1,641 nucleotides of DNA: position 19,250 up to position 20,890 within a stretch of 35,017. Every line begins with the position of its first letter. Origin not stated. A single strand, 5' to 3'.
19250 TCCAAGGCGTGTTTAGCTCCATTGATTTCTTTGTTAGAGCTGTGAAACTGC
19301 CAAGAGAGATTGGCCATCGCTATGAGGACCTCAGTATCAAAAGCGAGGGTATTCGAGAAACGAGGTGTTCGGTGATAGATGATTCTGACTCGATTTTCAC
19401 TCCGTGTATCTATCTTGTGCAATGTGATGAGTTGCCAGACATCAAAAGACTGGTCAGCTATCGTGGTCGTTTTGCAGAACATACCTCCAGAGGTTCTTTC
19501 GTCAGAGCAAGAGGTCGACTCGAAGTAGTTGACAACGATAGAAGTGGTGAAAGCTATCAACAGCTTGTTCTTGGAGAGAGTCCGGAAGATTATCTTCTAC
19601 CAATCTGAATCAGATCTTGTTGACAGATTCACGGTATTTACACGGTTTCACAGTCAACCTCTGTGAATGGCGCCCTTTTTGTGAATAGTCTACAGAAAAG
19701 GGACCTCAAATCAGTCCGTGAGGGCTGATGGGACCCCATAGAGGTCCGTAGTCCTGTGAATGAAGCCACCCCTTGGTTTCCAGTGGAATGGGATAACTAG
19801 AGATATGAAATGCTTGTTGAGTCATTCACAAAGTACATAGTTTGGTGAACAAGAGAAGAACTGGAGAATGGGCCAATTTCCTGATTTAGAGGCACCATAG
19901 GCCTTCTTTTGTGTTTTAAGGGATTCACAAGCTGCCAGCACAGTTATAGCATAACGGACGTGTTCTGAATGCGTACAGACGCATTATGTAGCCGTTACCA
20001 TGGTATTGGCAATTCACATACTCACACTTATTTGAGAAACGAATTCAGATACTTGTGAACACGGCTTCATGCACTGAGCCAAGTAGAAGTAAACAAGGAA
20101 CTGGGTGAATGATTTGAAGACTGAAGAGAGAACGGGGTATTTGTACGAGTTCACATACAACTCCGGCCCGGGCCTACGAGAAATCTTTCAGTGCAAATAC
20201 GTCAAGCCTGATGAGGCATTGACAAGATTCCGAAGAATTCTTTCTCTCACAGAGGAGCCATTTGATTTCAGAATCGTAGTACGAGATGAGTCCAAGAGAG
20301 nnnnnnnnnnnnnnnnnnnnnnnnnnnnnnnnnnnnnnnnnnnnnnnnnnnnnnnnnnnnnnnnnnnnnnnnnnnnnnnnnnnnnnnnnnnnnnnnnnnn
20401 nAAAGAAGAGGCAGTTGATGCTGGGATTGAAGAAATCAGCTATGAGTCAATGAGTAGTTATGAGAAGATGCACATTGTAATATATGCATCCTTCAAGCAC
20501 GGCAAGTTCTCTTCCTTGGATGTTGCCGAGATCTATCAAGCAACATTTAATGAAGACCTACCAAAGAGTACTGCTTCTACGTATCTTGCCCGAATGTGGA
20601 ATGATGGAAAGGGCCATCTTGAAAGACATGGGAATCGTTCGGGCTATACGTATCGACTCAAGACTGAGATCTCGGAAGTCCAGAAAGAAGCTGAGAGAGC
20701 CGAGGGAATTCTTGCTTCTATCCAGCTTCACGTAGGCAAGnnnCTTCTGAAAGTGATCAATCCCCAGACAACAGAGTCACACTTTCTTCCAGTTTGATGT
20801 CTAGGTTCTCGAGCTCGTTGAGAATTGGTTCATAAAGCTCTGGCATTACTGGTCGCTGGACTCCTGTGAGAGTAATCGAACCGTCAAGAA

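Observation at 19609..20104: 496-bp spacer with a third ORB copy, a mirrored TGTGAAT array and stable hairpins, next to a winged-helix gene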

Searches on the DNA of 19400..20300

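Call 15: search_rna_families(source=window, start=19400, end=20300, threshold=evalue, max_evalue=10)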
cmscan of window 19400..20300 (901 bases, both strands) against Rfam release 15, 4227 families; matches with E-value up to 10: 2.
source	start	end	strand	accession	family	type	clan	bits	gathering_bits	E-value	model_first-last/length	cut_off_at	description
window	19477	19496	-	RF03130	L19-Flavobacteria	Cis-reg; leader;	-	17.3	31.5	3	1-29/29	no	L19-Flavobacteria ribosomal protein leader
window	19597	19807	+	RF02141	HOXA11-AS1_5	Gene; lncRNA;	-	13.4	50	6.9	1-203/203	no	HOXA11 antisense RNA 1 conserved region 5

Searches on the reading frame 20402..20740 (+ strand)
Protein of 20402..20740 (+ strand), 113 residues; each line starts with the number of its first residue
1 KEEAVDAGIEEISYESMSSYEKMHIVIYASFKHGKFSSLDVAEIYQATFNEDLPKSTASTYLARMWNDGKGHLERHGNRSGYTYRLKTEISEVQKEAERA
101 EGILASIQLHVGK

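Call 47: search_solved_structures(query=A4, max_evalue=10, show_alignments=1)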
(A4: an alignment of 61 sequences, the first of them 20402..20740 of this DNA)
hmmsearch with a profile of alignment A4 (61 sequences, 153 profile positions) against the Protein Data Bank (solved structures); distinct sequences matched with E-value up to 10: 11.
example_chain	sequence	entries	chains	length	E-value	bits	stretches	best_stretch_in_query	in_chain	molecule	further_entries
2fyh_A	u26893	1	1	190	0.19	15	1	3-48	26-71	putative integral membrane transport protein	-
6kzw_A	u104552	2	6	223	0.32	14.2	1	5-68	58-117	Pyridoxal phosphate homeostasis protein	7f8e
1vdx_A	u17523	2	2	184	0.32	14.2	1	3-48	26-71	Hypothetical protein PH0099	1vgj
2k4b_A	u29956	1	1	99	0.34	14.1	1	89-131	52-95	Transcriptional regulator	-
7ygf_A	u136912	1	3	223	0.34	14.1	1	5-68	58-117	Pyridoxal phosphate homeostasis protein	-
3cuo_A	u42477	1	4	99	0.39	14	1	101-140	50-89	Uncharacterized HTH-type transcriptional regulator ygaV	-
7dkk_A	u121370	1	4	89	1.6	12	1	4-37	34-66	De novo design protein XM2H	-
1w88_A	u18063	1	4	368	1.7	11.9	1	33-95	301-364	PYRUVATE DEHYDROGENASE E1 COMPONENT, ALPHA SUBUNIT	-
1w85_A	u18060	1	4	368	1.7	11.9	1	33-95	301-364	PYRUVATE DEHYDROGENASE E1 COMPONENT, ALPHA SUBUNIT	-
3duf_A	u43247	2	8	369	1.7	11.9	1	33-95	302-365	Pyruvate dehydrogenase E1 component subunit alpha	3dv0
3dva_A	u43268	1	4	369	1.7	11.9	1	33-95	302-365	Pyruvate dehydrogenase E1 component subunit alpha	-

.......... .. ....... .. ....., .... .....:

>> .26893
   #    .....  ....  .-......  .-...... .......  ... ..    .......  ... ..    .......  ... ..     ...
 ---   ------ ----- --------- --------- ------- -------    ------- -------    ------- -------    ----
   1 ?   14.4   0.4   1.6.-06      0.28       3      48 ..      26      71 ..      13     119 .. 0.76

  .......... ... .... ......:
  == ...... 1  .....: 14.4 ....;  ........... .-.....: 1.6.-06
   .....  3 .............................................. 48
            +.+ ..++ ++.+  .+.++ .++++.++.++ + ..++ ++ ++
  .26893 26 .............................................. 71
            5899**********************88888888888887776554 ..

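Call 59: find_homologous_proteins(query=A4, max_evalue=0.001)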
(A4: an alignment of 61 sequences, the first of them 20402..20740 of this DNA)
Query A4 (61 sequences) (113 aa, profile of the alignment): 922 proteins with E <= 0.001 among 8000 candidates; the best 120 are listed.
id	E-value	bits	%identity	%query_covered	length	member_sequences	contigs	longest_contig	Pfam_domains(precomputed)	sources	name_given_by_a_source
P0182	1.7e-42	163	38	64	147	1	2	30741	-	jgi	-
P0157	4.0e-42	162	40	65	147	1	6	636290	-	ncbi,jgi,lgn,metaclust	jgi:hypothetical protein|metaclust:\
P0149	1.3e-39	154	33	64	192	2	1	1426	-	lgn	-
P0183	2.7e-39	153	38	64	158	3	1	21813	-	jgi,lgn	-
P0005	4.2e-39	152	86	100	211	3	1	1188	-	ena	-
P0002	6.8e-39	151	86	100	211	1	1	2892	-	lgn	-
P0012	7.2e-39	151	89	90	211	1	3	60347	-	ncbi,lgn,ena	-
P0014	8.0e-39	151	89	90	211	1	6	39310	-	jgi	-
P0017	8.1e-39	151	90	87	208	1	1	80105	-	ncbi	ncbi:MAG: hypothetical protein ACFFAD_07100 [Candidatus Hermodarchaeota archaeon]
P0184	1.0e-38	151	80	87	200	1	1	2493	-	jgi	jgi:hypothetical protein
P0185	1.1e-38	151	74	98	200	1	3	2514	-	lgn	-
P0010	1.5e-38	150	85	100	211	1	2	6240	-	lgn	-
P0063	1.5e-38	150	74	98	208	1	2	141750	-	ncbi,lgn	ncbi:MAG: hypothetical protein ACFFFO_00445 [Candidatus Thorarchaeota archaeon]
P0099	1.6e-38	150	75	97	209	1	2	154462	-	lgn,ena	-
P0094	1.6e-38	150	75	97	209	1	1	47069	-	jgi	-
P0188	4.6e-38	149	36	64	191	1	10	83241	-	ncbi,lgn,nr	ncbi:MAG: hypothetical protein MAG715_00906 [Methanonatronarchaeales archaeon]|nr:hypothetical prote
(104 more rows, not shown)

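Call 73: find_encoding_contigs(protein=P0188, flank=3000, max_places=3)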
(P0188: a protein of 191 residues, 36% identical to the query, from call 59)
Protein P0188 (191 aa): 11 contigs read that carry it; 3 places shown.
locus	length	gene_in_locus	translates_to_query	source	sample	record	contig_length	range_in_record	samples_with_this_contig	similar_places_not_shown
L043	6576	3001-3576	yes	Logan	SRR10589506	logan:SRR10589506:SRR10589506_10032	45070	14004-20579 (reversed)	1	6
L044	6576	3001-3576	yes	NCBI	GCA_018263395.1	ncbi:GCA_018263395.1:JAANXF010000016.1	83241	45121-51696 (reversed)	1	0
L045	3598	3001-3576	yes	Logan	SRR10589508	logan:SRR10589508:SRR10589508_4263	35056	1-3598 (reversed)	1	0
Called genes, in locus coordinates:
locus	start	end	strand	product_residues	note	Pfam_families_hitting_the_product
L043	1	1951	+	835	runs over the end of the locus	PF03104:DNA_pol_B_exo1, PF10108:DNA_pol_B_exo2 (weak), PF13482:RNase_H_2, PF00136:DNA_pol_B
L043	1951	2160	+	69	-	PF09082:DUF1922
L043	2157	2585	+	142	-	PF00293:NUDIX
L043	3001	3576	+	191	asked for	-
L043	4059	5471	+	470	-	PF01702:TGT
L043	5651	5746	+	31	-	-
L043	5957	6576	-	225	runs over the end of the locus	PF13507:GATase_5, PF01965:DJ-1_PfpI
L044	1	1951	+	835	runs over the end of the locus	PF03104:DNA_pol_B_exo1, PF10108:DNA_pol_B_exo2 (weak), PF13482:RNase_H_2, PF00136:DNA_pol_B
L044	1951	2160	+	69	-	PF09082:DUF1922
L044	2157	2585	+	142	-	PF00293:NUDIX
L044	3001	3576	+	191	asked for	-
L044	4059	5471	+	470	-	PF01702:TGT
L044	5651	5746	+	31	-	-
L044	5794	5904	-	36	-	-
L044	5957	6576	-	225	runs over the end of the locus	PF13507:GATase_5, PF01965:DJ-1_PfpI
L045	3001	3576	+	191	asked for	-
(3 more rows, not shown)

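Call 98: search_protein_families(library=pfam, proteins=[P0214], max_evalue=1)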
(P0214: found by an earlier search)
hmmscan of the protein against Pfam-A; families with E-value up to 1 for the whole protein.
P0214 (173 aa): 1 family
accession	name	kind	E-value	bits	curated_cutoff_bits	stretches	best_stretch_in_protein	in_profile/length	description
PF20144.5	TIG_SUH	-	0.19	12.4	24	1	4-47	37-83/94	TIG domain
